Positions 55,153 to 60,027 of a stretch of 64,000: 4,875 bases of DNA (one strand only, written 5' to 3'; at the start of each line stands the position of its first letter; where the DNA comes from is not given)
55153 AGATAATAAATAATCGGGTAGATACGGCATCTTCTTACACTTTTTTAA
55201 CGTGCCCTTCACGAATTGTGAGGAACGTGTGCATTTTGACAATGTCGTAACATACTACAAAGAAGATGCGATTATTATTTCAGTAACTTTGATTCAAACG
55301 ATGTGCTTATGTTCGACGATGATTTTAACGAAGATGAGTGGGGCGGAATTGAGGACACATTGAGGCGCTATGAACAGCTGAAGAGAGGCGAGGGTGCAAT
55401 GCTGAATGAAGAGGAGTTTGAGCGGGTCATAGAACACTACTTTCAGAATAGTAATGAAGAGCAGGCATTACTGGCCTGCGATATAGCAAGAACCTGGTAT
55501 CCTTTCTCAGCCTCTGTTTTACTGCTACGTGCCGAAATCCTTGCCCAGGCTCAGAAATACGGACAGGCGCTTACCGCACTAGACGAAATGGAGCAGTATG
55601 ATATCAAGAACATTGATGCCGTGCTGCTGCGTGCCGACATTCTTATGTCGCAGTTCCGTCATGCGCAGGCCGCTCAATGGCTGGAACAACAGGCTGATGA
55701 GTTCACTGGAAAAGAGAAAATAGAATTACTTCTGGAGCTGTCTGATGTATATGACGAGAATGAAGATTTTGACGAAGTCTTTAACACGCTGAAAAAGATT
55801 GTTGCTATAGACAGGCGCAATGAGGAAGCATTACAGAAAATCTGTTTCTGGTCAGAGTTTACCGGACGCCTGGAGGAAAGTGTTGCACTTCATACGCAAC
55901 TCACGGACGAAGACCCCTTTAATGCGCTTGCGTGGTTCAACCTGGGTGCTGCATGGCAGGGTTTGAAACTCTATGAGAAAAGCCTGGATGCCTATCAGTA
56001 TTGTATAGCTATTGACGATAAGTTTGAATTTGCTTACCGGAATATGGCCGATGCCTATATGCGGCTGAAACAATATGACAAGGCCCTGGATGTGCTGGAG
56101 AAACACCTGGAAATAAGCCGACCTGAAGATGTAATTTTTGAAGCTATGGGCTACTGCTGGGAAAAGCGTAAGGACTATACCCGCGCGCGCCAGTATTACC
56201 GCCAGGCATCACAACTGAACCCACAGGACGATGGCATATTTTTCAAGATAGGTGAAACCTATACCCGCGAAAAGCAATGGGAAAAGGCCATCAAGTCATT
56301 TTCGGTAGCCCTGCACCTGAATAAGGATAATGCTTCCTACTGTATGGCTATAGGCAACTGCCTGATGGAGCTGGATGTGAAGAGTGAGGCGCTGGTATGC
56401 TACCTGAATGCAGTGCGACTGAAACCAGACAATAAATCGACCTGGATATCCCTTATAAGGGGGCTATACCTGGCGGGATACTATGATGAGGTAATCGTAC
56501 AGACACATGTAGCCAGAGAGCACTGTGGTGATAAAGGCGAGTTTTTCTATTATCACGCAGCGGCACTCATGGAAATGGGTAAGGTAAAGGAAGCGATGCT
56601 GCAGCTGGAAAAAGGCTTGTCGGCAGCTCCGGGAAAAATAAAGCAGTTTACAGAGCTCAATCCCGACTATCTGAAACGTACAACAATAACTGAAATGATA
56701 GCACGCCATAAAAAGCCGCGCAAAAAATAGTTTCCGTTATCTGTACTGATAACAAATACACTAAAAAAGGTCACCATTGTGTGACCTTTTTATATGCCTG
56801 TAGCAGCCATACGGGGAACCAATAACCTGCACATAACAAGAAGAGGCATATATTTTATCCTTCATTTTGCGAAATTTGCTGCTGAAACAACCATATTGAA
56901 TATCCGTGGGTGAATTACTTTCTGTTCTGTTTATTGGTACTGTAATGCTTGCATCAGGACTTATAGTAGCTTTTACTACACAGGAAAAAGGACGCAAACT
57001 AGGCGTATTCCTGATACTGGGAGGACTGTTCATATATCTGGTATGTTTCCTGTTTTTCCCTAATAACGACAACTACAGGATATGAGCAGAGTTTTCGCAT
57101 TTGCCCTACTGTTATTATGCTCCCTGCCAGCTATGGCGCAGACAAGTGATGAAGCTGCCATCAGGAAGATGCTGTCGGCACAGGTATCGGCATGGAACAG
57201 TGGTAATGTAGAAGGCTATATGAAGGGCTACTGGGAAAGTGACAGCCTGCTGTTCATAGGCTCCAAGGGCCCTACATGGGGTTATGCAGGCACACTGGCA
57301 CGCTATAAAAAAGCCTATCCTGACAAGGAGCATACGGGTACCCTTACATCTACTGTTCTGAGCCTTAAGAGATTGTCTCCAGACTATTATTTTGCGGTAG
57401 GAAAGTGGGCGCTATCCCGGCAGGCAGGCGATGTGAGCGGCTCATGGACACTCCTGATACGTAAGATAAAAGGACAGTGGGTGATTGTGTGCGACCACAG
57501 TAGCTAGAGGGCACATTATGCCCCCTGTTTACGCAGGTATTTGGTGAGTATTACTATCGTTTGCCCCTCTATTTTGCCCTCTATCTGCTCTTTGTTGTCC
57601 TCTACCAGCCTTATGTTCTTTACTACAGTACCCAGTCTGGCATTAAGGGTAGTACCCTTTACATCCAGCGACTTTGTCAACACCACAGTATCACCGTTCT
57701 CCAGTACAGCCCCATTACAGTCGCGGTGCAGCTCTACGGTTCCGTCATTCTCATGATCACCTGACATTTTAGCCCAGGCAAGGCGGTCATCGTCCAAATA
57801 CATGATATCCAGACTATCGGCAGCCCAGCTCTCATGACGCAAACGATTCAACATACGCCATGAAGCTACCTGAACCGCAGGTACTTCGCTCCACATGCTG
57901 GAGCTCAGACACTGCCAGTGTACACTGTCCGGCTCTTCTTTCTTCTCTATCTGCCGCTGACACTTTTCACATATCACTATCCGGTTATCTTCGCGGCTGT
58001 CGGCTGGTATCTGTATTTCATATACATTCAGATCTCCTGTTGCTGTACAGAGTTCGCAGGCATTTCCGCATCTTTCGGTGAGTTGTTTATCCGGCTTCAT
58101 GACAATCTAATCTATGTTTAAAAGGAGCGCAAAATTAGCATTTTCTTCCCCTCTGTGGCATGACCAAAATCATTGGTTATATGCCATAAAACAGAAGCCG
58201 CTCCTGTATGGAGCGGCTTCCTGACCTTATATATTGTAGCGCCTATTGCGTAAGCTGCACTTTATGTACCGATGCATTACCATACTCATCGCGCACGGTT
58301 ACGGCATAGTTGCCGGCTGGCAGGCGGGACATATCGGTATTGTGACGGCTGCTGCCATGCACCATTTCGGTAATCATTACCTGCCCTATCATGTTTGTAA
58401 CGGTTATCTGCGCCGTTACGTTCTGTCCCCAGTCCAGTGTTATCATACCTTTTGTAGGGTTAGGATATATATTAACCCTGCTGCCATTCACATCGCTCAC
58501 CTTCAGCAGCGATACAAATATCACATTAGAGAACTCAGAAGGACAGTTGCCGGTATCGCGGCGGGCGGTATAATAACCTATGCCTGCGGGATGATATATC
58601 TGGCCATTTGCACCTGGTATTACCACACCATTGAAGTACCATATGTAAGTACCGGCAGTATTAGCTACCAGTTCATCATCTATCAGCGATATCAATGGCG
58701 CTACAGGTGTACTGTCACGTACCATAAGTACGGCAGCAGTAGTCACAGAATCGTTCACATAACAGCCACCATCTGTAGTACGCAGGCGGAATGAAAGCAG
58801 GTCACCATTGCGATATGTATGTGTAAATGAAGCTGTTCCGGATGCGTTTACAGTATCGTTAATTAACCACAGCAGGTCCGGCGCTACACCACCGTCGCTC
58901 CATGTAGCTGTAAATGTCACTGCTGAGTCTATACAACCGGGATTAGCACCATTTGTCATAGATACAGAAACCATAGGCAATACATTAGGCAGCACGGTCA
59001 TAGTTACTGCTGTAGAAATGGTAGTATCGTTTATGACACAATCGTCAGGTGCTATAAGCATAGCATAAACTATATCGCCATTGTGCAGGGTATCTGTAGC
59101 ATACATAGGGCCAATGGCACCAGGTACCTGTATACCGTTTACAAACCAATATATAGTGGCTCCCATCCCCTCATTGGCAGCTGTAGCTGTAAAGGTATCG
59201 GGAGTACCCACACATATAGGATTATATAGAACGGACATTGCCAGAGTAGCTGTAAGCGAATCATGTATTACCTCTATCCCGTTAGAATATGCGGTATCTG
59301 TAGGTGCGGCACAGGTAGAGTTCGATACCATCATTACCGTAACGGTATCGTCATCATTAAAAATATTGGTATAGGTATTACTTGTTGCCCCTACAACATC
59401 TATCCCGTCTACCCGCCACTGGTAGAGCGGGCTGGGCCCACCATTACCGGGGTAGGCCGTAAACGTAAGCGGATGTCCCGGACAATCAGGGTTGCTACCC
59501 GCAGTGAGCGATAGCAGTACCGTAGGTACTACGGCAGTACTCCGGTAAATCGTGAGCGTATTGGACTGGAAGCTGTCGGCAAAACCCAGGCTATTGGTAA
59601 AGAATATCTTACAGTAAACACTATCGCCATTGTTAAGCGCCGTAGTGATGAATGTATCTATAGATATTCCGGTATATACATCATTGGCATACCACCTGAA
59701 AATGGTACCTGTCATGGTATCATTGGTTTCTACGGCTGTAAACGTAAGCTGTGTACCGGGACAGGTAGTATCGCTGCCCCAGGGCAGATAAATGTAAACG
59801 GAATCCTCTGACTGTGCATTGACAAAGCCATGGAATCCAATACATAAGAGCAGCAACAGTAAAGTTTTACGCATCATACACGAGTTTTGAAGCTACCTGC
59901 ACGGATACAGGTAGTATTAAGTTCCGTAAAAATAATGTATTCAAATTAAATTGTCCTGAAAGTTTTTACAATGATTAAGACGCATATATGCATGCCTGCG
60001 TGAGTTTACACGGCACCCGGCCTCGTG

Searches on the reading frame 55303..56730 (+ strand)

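Call 76: search_protein_families(library=pfam, max_evalue=0.00001, proteins=[window:55303-56730:+])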
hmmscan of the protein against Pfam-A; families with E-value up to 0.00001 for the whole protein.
window:55303-56730:+ (475 aa): 16 families
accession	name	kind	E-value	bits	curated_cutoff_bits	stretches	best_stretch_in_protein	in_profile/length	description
PF07719.23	TPR_2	-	5.7e-29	98.3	27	0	281-309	6-34/34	Tetratricopeptide repeat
PF00515.34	TPR_1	-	4.6e-24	83.6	27.8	0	244-271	3-30/34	Tetratricopeptide repeat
PF13414.12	TPR_11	-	2.6e-20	72.2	26.8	0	289-320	7-38/42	TPR repeat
PF14559.12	TPR_19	-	6.4e-20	71.7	25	0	289-346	4-61/68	Tetratricopeptide repeat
PF13428.12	TPR_14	-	7e-19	66.9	23.5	0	244-276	3-34/44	Tetratricopeptide repeat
PF13181.12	TPR_8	-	3.8e-17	61.4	25.7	0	247-272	6-31/34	Tetratricopeptide repeat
PF13432.12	TPR_16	-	1.8e-13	51.1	32.7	0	291-343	12-64/65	Tetratricopeptide repeat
PF13424.12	TPR_12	-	2.3e-13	50.6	30.1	0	244-305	5-74/77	Tetratricopeptide repeat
PF13176.12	TPR_7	-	1.8e-11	43.6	27.9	0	244-273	1-30/36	Tetratricopeptide repeat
PF23914.1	TPR_CcmH_CycH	-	7.6e-11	42.5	42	1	194-310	37-155/158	Cytochrome c-type biogenesis protein H TPR domain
PF25063.1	ARM_TT21_C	-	1.6e-10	41.6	35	1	226-331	79-185/209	Tetratricopeptide repeat protein 21 C-terminal ARM domain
PF13431.12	TPR_17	-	1.9e-10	40.6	24.4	0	230-262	1-33/34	Tetratricopeptide repeat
PF12895.13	ANAPC3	-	4.6e-10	40.1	27.2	0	283-333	30-79/82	Anaphase-promoting complex, cyclosome, subunit 3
PF13371.12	TPR_9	-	5e-07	30.1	35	0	46-97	5-56/73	Tetratricopeptide repeat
PF13174.12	TPR_6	-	9.2e-07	29.6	26.3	0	282-308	6-32/33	Tetratricopeptide repeat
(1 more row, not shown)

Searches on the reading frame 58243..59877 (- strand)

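Call 76: search_protein_families(library=pfam, max_evalue=0.00001, proteins=[window:58243-59877:-])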
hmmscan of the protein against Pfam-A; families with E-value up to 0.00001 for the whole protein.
window:58243-59877:- (544 aa): 1 family
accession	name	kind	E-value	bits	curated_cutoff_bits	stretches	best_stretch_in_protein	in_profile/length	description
PF18962.6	Por_Secre_tail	-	1.5e-10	41.7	27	1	470-539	1-72/75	Secretion system C-terminal sorting domain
